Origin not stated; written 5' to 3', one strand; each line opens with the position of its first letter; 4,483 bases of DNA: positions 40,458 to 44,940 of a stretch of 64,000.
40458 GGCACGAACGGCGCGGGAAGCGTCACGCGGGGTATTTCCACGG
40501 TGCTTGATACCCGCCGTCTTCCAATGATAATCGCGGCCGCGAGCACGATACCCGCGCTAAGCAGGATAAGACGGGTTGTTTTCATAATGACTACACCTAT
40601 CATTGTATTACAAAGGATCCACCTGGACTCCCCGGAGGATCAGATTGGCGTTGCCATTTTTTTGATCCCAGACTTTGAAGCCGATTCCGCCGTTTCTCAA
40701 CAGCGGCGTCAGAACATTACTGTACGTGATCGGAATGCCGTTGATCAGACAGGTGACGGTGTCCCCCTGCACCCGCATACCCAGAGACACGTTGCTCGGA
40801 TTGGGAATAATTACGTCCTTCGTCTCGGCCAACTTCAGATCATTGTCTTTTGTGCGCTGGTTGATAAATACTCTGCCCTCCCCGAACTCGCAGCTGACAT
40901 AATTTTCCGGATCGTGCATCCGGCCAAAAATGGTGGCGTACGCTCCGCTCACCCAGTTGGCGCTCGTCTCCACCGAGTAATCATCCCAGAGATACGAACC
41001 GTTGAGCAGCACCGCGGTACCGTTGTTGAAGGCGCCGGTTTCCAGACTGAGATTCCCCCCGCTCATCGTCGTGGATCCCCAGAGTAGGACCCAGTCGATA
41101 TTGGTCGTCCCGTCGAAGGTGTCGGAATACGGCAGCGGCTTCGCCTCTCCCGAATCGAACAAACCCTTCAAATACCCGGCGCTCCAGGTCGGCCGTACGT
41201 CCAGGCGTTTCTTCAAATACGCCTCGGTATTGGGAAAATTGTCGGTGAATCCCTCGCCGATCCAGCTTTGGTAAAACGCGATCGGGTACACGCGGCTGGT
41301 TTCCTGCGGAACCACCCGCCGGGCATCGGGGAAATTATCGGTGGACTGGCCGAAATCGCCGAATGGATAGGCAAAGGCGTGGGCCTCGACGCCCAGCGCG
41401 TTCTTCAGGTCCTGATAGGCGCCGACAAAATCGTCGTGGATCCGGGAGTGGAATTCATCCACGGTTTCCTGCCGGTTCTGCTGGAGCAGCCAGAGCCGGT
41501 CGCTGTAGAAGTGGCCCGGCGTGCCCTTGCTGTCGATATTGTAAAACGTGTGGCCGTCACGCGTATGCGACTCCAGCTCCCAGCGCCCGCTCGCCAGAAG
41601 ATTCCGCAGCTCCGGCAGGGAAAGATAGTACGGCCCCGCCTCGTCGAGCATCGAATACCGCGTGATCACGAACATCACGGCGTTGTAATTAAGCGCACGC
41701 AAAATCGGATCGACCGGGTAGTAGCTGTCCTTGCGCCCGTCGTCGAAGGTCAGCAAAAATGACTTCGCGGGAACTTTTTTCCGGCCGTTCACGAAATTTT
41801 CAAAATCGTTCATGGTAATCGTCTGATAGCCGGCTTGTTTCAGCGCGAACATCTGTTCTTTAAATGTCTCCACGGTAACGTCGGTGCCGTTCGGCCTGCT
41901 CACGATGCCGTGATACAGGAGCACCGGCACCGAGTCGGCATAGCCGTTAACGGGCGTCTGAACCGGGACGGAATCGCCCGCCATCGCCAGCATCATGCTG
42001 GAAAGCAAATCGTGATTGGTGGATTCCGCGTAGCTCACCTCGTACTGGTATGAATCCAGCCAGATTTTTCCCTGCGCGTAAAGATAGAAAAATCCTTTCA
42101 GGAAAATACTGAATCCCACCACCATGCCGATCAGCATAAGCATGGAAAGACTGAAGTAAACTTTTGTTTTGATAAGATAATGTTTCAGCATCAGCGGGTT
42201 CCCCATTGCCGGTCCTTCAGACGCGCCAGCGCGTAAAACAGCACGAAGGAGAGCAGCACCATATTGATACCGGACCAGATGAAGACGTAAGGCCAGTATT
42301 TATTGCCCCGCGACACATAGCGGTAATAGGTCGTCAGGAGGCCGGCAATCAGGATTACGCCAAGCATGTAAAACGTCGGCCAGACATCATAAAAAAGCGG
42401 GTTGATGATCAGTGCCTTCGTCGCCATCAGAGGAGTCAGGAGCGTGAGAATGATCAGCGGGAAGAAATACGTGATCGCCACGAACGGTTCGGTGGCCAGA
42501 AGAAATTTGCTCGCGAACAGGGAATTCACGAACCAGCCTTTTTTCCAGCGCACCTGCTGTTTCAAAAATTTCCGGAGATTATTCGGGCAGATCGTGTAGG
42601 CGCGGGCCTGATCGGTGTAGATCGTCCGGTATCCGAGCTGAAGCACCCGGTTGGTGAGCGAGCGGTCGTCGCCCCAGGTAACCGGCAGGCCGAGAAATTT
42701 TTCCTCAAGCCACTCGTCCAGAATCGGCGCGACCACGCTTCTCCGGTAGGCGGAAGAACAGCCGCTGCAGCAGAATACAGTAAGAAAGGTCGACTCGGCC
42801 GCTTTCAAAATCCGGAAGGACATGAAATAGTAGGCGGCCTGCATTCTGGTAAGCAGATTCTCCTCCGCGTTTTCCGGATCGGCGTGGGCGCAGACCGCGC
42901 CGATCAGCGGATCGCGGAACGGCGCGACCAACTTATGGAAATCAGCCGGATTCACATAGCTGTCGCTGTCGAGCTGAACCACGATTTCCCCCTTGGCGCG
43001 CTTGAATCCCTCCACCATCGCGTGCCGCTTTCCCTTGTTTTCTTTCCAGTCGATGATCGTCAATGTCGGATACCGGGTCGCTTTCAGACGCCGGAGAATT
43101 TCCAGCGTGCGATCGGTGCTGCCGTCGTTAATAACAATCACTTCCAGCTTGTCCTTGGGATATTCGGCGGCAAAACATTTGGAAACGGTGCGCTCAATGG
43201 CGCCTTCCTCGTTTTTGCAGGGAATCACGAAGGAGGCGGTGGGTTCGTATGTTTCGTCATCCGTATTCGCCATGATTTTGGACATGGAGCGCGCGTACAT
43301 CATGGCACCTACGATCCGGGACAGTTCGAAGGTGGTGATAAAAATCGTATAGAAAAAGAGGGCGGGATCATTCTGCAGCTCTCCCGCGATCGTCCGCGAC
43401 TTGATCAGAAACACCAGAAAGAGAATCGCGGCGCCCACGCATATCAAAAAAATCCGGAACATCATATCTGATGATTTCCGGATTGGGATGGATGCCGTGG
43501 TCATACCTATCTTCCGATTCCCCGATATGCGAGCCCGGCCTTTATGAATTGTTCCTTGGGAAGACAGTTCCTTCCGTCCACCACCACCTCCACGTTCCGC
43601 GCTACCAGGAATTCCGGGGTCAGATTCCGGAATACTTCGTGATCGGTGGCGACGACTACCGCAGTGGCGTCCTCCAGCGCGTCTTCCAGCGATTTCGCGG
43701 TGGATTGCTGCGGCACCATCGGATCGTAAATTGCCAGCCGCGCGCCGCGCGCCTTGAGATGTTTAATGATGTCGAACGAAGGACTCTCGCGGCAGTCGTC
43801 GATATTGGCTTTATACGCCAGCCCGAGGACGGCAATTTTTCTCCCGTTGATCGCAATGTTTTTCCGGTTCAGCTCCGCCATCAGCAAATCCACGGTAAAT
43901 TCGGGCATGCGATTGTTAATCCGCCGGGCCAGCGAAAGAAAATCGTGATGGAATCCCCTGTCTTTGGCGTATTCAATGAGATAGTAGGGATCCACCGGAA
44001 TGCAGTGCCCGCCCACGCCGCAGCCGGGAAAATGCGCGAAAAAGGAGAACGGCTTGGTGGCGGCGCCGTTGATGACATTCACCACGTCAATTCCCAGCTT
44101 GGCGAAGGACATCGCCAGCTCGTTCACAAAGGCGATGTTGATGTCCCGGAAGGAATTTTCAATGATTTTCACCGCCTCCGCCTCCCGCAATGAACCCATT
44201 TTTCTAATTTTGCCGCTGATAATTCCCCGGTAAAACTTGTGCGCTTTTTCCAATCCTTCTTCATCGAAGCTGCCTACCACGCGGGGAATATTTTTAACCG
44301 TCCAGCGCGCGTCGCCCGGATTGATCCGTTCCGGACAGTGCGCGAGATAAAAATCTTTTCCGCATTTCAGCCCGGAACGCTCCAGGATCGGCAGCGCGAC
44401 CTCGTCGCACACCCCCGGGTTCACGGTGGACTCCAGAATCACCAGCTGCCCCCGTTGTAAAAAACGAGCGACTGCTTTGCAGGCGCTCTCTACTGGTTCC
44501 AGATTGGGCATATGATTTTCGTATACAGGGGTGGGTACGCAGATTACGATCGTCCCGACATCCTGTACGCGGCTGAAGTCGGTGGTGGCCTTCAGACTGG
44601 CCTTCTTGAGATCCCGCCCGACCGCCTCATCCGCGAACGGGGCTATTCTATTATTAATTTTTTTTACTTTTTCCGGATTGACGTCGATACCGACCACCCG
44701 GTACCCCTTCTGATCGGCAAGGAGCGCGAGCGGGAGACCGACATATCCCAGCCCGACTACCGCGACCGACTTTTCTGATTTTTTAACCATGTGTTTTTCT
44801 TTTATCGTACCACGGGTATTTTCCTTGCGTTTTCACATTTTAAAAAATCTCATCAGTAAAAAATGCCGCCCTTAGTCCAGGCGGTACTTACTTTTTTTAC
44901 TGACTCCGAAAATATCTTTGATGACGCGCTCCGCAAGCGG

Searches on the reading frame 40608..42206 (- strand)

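Call 66: search_protein_families(library=pfam, proteins=[window:40608-42206:-], max_evalue=0.00001)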
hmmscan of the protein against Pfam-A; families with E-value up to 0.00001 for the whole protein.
window:40608-42206:- (532 aa): 1 family
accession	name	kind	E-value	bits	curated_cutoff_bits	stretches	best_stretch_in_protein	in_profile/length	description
PF01522.26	Polysacc_deac_1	-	1.7e-13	51.1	23.1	1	143-289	2-112/124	Polysaccharide deacetylase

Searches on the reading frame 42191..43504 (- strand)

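Call 66: search_protein_families(library=pfam, proteins=[window:42191-43504:-], max_evalue=0.00001)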
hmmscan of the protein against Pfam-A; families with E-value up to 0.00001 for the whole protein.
window:42191-43504:- (437 aa): 6 families
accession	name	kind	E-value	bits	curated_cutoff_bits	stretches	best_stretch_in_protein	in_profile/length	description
PF00535.33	Glycos_transf_2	-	6.1e-33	114.6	23.3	1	91-258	1-164/168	Glycosyl transferase family 2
PF13641.12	Glyco_tranf_2_3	-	5.1e-24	86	27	1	89-322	2-229/230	Glycosyltransferase like family 2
PF03142.21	Chitin_synth_2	-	1.8e-16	60.3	27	1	126-436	157-491/527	Chitin synthase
PF13506.12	Glyco_transf_21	-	3.7e-12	46.5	21.7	1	159-322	18-174/174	Glycosyl transferase family 21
PF13632.12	Glyco_trans_2_3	-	2e-10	41.3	27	1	174-372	1-183/198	Glycosyl transferase family group 2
PF10111.15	Glyco_tranf_2_2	-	6.3e-09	36.2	27.3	1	91-194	1-104/276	Glycosyltransferase like family 2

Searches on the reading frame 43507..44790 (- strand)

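Call 66: search_protein_families(library=pfam, proteins=[window:43507-44790:-], max_evalue=0.00001)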
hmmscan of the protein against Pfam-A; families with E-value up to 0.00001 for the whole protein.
window:43507-44790:- (427 aa): 5 families
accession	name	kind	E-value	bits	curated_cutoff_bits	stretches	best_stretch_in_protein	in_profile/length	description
PF03721.20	UDPG_MGDP_dh_N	-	1.5e-41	142.5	27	1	8-181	2-181/187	UDP-glucose/GDP-mannose dehydrogenase family, NAD binding domain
PF00984.24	UDPG_MGDP_dh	-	1.8e-28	98.9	25.4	1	202-293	1-93/94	UDP-glucose/GDP-mannose dehydrogenase family, central domain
PF03720.21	UDPG_MGDP_dh_C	-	2.9e-27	95.5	30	1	320-410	1-101/103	UDP-glucose/GDP-mannose dehydrogenase family, UDP binding domain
PF03446.21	NAD_binding_2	-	3.9e-07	30.6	21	1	9-132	2-104/161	NAD binding domain of 6-phosphogluconate dehydrogenase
PF01210.29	NAD_Gly3P_dh_N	-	1.9e-06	28.4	23.1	0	9-100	2-92/158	NAD-dependent glycerol-3-phosphate dehydrogenase N-terminus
